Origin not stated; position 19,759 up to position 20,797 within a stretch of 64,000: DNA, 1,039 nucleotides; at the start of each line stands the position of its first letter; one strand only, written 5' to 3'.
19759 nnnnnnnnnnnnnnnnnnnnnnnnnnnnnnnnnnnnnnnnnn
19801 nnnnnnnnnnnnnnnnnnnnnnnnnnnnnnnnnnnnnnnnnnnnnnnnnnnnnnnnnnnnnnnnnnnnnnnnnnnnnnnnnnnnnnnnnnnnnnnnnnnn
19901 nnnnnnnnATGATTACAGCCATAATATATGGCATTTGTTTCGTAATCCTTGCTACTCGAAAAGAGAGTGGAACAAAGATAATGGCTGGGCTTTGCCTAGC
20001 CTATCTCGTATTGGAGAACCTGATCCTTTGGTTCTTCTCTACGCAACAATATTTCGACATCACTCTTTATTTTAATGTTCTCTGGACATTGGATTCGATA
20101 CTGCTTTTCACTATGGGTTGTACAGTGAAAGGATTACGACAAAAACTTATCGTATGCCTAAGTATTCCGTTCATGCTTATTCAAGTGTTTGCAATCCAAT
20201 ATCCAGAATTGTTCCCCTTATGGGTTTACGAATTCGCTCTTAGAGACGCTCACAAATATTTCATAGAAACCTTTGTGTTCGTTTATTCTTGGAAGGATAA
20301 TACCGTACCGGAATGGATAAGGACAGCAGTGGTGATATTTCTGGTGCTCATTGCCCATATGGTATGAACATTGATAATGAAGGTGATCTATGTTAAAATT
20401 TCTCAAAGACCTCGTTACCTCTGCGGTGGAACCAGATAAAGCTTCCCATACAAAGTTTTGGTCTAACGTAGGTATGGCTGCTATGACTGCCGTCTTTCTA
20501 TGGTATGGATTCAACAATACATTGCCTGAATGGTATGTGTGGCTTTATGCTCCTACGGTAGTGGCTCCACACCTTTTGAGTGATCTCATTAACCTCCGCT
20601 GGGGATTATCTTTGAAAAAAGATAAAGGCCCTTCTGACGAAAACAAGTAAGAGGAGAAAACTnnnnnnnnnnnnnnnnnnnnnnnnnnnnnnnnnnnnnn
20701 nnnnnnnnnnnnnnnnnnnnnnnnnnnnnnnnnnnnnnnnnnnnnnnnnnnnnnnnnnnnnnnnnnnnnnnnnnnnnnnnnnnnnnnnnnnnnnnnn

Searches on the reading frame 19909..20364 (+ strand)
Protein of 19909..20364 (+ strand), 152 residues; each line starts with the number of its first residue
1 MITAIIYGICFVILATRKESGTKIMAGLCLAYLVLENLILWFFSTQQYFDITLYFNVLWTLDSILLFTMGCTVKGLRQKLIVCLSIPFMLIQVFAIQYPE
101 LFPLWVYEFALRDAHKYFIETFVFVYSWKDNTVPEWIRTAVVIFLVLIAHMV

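Call 8: search_protein_families(library=phrogs, proteins=[window:19909-20364:+], max_evalue=0.01)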
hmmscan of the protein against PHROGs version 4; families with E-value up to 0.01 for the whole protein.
window:19909-20364:+ (152 aa): 1 family
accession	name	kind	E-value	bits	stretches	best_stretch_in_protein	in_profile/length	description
phrog_7451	-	unknown function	1.4e-61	208.4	1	1-152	1-152/157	-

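Call 63: search_protein_families(library=pfam, proteins=[window:19909-20364:+], max_evalue=0.01)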
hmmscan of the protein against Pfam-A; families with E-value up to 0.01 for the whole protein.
window:19909-20364:+ (152 aa): 0 families

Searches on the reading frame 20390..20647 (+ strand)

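Call 8: search_protein_families(library=phrogs, proteins=[window:20390-20647:+], max_evalue=0.01)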
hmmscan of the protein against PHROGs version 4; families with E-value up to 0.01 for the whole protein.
window:20390-20647:+ (86 aa): 1 family
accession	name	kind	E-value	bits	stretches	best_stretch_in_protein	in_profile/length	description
phrog_1322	-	moron, auxiliary metabolic gene and host takeover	2.1e-29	102.5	1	1-81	3-82/87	membrane protein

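Call 63: search_protein_families(library=pfam, proteins=[window:20390-20647:+], max_evalue=0.01)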
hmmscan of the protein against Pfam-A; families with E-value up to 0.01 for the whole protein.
window:20390-20647:+ (86 aa): 0 families
